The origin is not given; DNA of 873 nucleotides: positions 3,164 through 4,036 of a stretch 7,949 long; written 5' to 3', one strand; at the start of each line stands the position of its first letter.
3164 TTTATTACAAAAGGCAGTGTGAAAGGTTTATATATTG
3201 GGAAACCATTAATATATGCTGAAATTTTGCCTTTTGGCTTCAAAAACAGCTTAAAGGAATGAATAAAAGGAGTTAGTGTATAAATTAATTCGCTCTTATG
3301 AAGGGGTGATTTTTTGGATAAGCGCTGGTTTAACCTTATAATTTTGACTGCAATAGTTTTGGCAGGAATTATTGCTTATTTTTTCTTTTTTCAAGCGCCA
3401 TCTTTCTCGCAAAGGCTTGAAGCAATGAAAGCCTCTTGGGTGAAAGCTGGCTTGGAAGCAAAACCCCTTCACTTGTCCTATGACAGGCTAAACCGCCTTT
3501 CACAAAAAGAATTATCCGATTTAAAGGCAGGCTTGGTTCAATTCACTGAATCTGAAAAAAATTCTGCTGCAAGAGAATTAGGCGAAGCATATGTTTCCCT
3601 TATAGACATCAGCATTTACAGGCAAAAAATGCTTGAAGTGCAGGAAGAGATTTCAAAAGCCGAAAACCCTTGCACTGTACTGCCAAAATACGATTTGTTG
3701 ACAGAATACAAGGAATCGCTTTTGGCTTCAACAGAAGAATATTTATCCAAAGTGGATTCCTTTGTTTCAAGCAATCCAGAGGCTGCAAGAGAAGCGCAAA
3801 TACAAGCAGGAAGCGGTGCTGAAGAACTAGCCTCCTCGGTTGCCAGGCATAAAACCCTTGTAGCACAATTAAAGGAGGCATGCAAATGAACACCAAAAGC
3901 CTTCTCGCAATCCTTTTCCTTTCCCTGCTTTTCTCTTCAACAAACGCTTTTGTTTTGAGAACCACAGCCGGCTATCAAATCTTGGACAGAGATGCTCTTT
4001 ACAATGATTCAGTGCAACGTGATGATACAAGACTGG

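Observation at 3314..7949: Tandemly duplicated two-gene module: membrane-anchored helical protein translationally coupled to a large secreted orphan protein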

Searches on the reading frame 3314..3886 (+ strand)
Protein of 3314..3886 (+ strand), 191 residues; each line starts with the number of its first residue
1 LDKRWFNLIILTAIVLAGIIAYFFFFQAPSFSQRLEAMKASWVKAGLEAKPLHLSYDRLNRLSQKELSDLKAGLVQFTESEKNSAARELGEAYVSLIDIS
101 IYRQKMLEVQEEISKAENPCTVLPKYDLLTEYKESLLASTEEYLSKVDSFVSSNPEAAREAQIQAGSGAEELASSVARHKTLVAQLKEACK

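Call 6: search_protein_families(library=pfam, proteins=[window:3314-3886:+], max_evalue=1)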
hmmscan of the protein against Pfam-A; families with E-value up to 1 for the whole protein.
window:3314-3886:+ (191 aa): 2 families
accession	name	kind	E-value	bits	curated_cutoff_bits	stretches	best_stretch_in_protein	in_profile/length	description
PF10904.13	DUF2694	-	0.038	14.5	22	1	75-138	30-93/97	Protein of unknown function (DUF2694)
PF09746.14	Membralin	-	0.073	12.7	23.7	1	8-146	37-170/392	Tumour-associated protein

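Call 10: find_homologous_proteins(query=window:3314-3886:+, max_evalue=0.01)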
Query window:3314-3886:+ (191 aa): 7 proteins with E <= 0.01 among 687 candidates.
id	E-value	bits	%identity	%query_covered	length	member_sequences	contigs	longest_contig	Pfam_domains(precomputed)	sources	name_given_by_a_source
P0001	3.6e-115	400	100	100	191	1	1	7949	-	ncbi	ncbi:MAG: hypothetical protein QXK06_05725 [Candidatus Diapherotrites archaeon]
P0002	1.8e-77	277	66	100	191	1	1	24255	-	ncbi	ncbi:MAG: hypothetical protein V1493_06785 [Candidatus Diapherotrites archaeon]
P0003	2.0e-75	271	66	100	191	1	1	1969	-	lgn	-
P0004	6.5e-62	227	58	100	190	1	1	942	-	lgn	-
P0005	3.1e-56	208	55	100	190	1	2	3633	-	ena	-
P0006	6.2e-51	191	50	100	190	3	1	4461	-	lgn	-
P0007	3.6e-50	188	50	100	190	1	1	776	-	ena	-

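Call 11: find_encoding_contigs(protein=P0002, flank=10000, max_places=4)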
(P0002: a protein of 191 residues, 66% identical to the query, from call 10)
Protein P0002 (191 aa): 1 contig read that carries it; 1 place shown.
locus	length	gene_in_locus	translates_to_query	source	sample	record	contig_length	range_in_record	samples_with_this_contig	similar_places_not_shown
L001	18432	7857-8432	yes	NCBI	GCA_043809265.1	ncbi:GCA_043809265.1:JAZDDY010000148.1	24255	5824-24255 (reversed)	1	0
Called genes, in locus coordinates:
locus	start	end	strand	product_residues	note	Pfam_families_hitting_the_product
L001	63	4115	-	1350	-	-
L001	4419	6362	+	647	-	PF00270:DEAD (weak), PF04851:ResIII (faint), PF06733:DEAD_2, PF13307:Helicase_C_2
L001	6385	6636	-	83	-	-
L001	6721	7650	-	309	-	PF00890:FAD_binding_2 (faint), PF01134:GIDA (faint), PF01266:DAO (faint), PF01494:FAD_binding_3 (faint), PF01946:Thi4 (faint), PF07992:Pyr_redox_2, PF13738:Pyr_redox_3, PF00070:Pyr_redox, +3 more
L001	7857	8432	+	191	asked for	-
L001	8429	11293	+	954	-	PF02369:Big_1 (faint)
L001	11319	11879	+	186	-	-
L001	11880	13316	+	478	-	-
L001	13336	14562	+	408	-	-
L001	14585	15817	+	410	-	-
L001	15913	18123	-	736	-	PF06280:fn3_5 (faint), PF11614:FixG_C (faint), PF22073:Cep192_D4 (faint), PF22544:HYDIN_VesB_CFA65-like_Ig (faint), PF22067:Cep192_D3 (faint)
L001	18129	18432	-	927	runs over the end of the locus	PF10633:NPCBM_assoc (faint), PF06030:WxLIP_PGBD (faint)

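Call 12: find_encoding_contigs(protein=P0006, flank=10000, max_places=4)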
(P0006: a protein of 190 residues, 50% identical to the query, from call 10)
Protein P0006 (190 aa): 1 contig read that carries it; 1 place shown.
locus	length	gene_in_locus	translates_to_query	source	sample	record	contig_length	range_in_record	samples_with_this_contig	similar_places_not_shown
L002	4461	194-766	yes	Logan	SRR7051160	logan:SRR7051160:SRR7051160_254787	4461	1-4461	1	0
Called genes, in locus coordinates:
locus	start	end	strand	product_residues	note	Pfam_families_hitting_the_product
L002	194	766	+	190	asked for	-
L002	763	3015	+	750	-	PF13620:CarboxypepD_reg (weak)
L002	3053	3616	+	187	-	-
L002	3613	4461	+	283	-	?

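Call 13: find_encoding_contigs(protein=P0005, flank=10000, max_places=4)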
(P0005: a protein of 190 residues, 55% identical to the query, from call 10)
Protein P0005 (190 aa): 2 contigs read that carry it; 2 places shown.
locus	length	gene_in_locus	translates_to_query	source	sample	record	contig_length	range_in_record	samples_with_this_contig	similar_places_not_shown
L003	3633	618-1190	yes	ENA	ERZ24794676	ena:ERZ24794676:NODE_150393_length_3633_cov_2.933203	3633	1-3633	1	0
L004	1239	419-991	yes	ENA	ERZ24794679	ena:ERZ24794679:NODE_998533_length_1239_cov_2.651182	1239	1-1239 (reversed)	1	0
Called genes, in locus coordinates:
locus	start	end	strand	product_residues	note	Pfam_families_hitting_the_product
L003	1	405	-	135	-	?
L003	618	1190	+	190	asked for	-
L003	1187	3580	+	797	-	-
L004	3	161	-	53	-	?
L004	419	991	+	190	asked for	-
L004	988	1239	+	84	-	?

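Call 27: search_protein_representatives(alignment_id=A2)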
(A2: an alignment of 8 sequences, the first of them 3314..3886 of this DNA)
Query: 8 sequences, 191 profile positions. Proteins with E-value up to 0.001 (for the whole library): 205; up to 1e-10: 107; up to 1e-30: 12. The best 150 are listed.
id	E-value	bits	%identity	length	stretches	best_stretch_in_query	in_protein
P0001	2.1e-89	314.9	-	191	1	1-191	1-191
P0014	3.4e-68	245.7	-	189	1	1-191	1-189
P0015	3.9e-40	154.2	-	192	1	1-190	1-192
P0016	7.4e-39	150.0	-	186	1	1-191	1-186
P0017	6.2e-37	143.7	-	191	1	1-166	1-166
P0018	4.0e-36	141.1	-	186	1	1-171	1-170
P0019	1.2e-33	133.0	-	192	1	1-185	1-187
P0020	3.0e-33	131.7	-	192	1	5-168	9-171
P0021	1.1e-32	129.8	-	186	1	1-190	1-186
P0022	2.4e-32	128.8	-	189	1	1-171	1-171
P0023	6.6e-31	124.1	-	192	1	3-190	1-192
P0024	8.3e-31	123.7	-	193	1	1-190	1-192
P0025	2.1e-29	119.1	-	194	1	2-190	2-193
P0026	3.8e-28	115.1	-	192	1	2-191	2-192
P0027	2.7e-27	112.3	-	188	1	1-175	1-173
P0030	1.0e-26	110.4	-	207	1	4-190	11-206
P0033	1.3e-25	106.8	-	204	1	5-167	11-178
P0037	5.0e-24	101.6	-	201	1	1-186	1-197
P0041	1.0e-23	100.6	-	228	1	30-191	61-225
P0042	1.3e-23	100.2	-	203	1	2-187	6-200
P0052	3.7e-20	89.0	-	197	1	7-190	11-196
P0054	9.8e-20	87.6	-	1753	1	27-190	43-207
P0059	9.7e-19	84.4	-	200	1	6-190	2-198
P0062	3.1e-18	82.7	-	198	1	1-164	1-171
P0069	2.5e-16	76.5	-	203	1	1-179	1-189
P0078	1.1e-14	71.2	-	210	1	2-190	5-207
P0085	2.4e-14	70.0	-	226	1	9-190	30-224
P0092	2.1e-13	67.0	-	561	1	1-190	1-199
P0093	6.5e-13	65.4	-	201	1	6-190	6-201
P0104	5.2e-12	62.4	-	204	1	1-190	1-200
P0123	4.7e-10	56.0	-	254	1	27-190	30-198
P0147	1.4e-07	48.0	-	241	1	8-190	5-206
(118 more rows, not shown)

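Call 29: predict_structure(alignment_id=A2)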
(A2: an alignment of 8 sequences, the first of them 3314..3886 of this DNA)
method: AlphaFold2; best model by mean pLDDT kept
length: 191 residues; sequences in the alignment: 8
mean_pLDDT: 91.4   pTM: 0.79
mean pLDDT of the five models: 91.4, 90.9, 90.7, 90.6, 90.2
residues with pLDDT >= 90: 146; 70-90: 38; 50-70: 7; < 50: 0
segments of 3 or more residues with pLDDT < 50: none
pLDDT, mean of each block of 10 residues (from residue 1): 77 81 70 93 88 90 94 95 95 97 96 95 97 98 96 96 86 96 97 89
secondary structure, 60 per line:
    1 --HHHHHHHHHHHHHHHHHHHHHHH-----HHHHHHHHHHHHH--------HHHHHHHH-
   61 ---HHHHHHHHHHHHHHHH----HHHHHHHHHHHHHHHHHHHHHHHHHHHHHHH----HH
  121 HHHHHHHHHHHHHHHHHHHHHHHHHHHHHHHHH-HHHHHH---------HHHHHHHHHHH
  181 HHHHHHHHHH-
elements in order: H3-25 H31-43 H52-59 H64-79 H84-114 H119-153 H155-160 H170-190

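Call 32: fold_search(model_id=the predicted structure, library=pdb)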
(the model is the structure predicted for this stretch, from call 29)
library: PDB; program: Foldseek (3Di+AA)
matches with E <= 10: 305; with E <= 0.001: 0
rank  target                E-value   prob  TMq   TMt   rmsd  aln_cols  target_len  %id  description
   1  6hzg                  3.6e-01  0.80  0.35  0.13   8.4       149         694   12  BP0997, GH138 enzyme targeting pectin rhamnogalacturonan II (released 2019-03-20)
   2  7nri_D                4.0e-01  0.09  0.15  0.14  20.8       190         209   14  Structure of the darobactin-bound E. coli BAM complex (BamABCDE) (released 2021-04-21)
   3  5ayw_D                4.7e-01  0.09  0.15  0.14  19.9       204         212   13  Structure of a membrane complex (released 2016-02-24)
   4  6fnb_B                5.2e-01  0.69  0.34  0.29  14.6       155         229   11  Mono- and bivalent 14-3-3 inhibitors for characterizing supramolecular lysine-PEG interactions in proteins (released 2018-07-04)
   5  6hzf_B                6.7e-01  0.87  0.33  0.09   4.7        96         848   12  BP0997, GH138 enzyme targeting pectin rhamnogalacturonan II (released 2019-03-20)
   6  6hzf_A                6.7e-01  0.18  0.22  0.08  10.1       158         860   13  BP0997, GH138 enzyme targeting pectin rhamnogalacturonan II (released 2019-03-20)
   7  9dt9_A                8.6e-01  0.57  0.33  0.48   8.4       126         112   14  Crystal Structure of 231_C2_TrkA (released 2025-04-23)
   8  8d9p                  8.6e-01  0.23  0.29  0.29  16.0       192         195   11  De Novo Photosynthetic Reaction Center Protein Equipped with Heme B and Mn(II) cations (released 2022-09-28)
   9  6wb9_2                8.6e-01  0.13  0.22  0.15  18.5       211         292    9  Structure of the S. cerevisiae ER membrane complex (released 2020-06-03)
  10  8x82_A                8.6e-01  0.09  0.19  0.11  17.7       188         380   13  The cryo-EM structure of insect gustatory receptor Gr43a I418A from Drosophila melanogaster (released 2024-02-07)
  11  7cc7                  9.6e-01  0.18  0.19  0.17  16.1       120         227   15  Tetratricopeptide repeat (TPR) domain of protein tyrosine phosphatase-interacting protein 51 (PTPIP51) (released 2021-01-20)
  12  8ceg_B                1.1e+00  0.16  0.23  0.21  34.1       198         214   14  BAR domain protein FAM92A1 essential for mitochondrial membrane remodeling (released 2024-02-21)
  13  8ga7                  1.2e+00  0.21  0.26  0.12  16.3       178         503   18  Geometrically programmable nanomaterial construction using regularized protein building blocks (released 2024-03-13)
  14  8bvq_D                1.4e+00  0.08  0.15  0.14  18.6       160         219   13  E. coli BAM complex (BamABCDE) bound to darobactin B (released 2023-05-24)
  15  3tjz_E                1.4e+00  0.08  0.17  0.13  18.0       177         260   12  Crystal Structure of Arf1 Bound to the gamma/zeta-COP Core Complex (released 2012-02-22)
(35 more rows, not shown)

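Call 35: find_encoding_contigs(protein=P0019, flank=8000, max_places=3)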
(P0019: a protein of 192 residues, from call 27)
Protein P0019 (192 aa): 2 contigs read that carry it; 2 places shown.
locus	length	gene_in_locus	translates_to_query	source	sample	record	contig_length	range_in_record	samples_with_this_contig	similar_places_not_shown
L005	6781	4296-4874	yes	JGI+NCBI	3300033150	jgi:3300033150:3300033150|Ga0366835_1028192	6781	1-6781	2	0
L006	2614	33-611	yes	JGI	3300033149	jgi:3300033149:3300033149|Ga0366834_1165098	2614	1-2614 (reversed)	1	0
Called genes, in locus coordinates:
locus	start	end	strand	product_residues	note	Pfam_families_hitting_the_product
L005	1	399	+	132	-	PF00579:tRNA-synt_1b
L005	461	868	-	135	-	-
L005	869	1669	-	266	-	-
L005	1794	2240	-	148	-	-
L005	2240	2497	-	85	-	PF01402:RHH_1, PF17723:RHH_8 (weak)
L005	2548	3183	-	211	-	PF13489:Methyltransf_23, PF01209:Ubie_methyltran (weak), PF13847:Methyltransf_31, PF08241:Methyltransf_11, PF08242:Methyltransf_12, PF13649:Methyltransf_25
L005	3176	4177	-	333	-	PF00890:FAD_binding_2 (faint), PF01134:GIDA (faint), PF01946:Thi4 (faint), PF07992:Pyr_redox_2, PF12831:FAD_oxidored (weak), PF01266:DAO (weak), PF13738:Pyr_redox_3, PF00070:Pyr_redox, +2 more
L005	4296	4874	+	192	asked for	-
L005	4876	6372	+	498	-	-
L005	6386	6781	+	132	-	?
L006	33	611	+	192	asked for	-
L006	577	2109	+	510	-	-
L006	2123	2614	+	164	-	?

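Call 36: list_cluster_members(proteins=[P0015, P0019, P0025, P0030, P0042, P0054, P0092, P0069, P0104, P0123])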
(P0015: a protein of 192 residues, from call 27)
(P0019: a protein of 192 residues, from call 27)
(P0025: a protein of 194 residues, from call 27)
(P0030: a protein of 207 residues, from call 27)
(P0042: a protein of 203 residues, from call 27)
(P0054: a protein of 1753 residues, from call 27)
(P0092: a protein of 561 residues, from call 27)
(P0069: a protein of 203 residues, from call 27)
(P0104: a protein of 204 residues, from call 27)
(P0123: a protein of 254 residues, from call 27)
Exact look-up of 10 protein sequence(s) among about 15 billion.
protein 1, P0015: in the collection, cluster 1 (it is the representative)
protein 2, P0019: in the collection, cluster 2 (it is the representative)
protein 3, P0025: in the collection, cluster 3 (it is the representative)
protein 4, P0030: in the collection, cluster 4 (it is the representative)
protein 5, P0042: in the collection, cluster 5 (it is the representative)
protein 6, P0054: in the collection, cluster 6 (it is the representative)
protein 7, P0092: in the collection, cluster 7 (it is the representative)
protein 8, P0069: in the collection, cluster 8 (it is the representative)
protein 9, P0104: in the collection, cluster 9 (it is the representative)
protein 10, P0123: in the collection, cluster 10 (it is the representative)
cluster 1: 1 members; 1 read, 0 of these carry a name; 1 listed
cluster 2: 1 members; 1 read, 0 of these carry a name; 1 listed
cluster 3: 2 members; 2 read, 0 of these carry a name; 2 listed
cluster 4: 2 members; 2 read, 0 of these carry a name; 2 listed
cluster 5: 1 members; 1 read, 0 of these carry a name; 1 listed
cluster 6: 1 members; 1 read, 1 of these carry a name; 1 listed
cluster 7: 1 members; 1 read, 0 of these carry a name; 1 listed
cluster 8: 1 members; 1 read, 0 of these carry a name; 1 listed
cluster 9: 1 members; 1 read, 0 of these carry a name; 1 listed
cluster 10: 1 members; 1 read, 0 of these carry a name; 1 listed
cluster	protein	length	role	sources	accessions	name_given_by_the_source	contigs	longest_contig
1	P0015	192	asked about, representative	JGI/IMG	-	-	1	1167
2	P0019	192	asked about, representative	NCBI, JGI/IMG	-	-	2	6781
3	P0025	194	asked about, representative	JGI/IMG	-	-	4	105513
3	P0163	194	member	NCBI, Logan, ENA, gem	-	-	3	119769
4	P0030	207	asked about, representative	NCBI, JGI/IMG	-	-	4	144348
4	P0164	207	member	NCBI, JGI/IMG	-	-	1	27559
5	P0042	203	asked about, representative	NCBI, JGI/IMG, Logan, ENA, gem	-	-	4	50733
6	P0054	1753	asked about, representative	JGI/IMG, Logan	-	hypothetical protein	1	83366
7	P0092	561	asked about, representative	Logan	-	-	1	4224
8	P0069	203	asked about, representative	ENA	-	-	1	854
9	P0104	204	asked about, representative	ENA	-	-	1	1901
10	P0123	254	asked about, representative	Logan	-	-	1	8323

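Call 37: find_encoding_contigs(protein=P0025, flank=10000, max_places=2)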
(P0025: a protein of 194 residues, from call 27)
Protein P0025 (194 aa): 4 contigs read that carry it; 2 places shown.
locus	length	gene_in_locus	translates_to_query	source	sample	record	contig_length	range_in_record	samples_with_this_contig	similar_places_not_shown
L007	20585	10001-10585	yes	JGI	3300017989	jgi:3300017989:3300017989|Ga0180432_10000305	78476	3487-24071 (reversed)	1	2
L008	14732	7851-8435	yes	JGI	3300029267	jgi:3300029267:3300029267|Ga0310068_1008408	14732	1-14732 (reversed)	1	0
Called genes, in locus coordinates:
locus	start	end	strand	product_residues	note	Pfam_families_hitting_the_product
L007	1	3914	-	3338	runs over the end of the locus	PF22842:Pel9A-like_beta_helix (faint), PF05048:NosD, PF13229:Beta_helix, PF05048:NosD, PF13229:Beta_helix, PF24893:DUF7743 (faint), PF04513:Baculo_PEP_C (faint), PF06810:Phage_scaffold (faint), +10 more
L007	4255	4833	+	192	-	-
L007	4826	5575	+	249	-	PF08843:AbiEii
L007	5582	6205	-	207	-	PF13489:Methyltransf_23, PF13847:Methyltransf_31, PF08241:Methyltransf_11, PF08242:Methyltransf_12 (weak), PF13649:Methyltransf_25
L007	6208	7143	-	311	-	PF00890:FAD_binding_2 (faint), PF01134:GIDA (faint), PF01266:DAO (faint), PF01946:Thi4 (faint), PF03486:HI0933_like (faint), PF07992:Pyr_redox_2, PF13738:Pyr_redox_3, PF00070:Pyr_redox, +2 more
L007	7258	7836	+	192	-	-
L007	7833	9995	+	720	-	-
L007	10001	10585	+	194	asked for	-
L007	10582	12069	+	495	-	-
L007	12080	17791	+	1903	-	PF01464:SLT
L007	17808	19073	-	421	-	PF13173:AAA_14, PF13635:DUF4143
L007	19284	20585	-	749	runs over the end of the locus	PF06280:fn3_5 (faint), PF10633:NPCBM_assoc (faint), PF11614:FixG_C (faint), PF22073:Cep192_D4 (faint), PF22544:HYDIN_VesB_CFA65-like_Ig (faint), PF22067:Cep192_D3 (faint), PF17766:fn3_6 (faint), PF22076:Cep192_D6 (faint)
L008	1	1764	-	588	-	?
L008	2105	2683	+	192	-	-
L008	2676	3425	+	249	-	PF08843:AbiEii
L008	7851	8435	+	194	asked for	-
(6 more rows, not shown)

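Call 38: find_encoding_contigs(protein=P0030, flank=10000, max_places=2)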
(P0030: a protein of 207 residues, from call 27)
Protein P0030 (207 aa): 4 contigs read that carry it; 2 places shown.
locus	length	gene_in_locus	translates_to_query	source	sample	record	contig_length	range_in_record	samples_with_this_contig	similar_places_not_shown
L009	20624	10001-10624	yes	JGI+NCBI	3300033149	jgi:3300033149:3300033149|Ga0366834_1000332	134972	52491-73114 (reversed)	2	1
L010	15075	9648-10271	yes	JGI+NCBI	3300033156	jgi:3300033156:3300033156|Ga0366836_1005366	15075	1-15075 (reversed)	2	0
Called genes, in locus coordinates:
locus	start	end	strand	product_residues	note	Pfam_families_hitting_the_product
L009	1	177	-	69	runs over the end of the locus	-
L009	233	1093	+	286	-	PF00589:Phage_integrase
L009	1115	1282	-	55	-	-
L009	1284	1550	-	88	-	-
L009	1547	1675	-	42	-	-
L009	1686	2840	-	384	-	-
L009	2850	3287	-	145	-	-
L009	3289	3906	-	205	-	-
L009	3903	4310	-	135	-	-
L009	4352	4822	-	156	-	-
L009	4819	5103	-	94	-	-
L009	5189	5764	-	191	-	-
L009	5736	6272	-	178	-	-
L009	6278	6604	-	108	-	PF13248:Zn_ribbon_3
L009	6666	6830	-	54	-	-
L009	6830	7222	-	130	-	-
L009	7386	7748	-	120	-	-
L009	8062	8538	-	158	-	PF00132:Hexapep (weak), PF21711:DCTN5 (weak), PF25084:LbH_EIF2B, PF25087:GMPPB_C, PF14602:Hexapep_2 (weak), PF00132:Hexapep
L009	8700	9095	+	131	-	-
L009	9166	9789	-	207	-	PF03692:CxxCxxCC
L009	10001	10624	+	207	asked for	-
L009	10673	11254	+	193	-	PF01976:DUF116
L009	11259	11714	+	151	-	PF10869:DUF2666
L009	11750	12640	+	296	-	PF01569:PAP2, PF14378:PAP2_3 (weak)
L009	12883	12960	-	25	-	-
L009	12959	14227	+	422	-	PF00999:Na_H_Exchanger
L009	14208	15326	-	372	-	PF00270:DEAD, PF04851:ResIII (weak), PF00271:Helicase_C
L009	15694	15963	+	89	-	-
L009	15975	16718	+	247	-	PF02535:Zip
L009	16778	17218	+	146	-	PF02308:MgtC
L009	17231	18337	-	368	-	PF21088:MS_channel_1st (weak), PF00924:MS_channel_2nd, PF21082:MS_channel_3rd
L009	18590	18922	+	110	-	-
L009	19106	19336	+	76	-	PF01191:RNA_pol_Rpb5_C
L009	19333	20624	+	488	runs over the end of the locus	PF04563:RNA_pol_Rpb2_1, PF04561:RNA_pol_Rpb2_2, PF04565:RNA_pol_Rpb2_3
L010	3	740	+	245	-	?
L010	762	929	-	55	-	-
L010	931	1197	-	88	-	-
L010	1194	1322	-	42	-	-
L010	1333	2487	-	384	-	-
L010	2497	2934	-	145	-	-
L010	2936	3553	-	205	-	-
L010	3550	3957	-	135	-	-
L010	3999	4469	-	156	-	-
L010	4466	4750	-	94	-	-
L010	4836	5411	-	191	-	-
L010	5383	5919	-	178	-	-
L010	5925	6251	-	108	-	PF13248:Zn_ribbon_3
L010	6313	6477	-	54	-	-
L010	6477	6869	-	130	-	-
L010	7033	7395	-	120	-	-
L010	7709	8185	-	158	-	PF00132:Hexapep (weak), PF21711:DCTN5 (weak), PF25084:LbH_EIF2B, PF25087:GMPPB_C, PF14602:Hexapep_2 (weak), PF00132:Hexapep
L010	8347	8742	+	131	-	-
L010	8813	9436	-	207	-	PF03692:CxxCxxCC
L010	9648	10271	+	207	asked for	-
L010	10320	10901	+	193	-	PF01976:DUF116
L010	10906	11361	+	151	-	PF10869:DUF2666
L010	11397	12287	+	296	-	PF01569:PAP2, PF14378:PAP2_3 (weak)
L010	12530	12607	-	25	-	-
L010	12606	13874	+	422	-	PF00999:Na_H_Exchanger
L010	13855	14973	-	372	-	PF00270:DEAD, PF04851:ResIII (weak), PF00271:Helicase_C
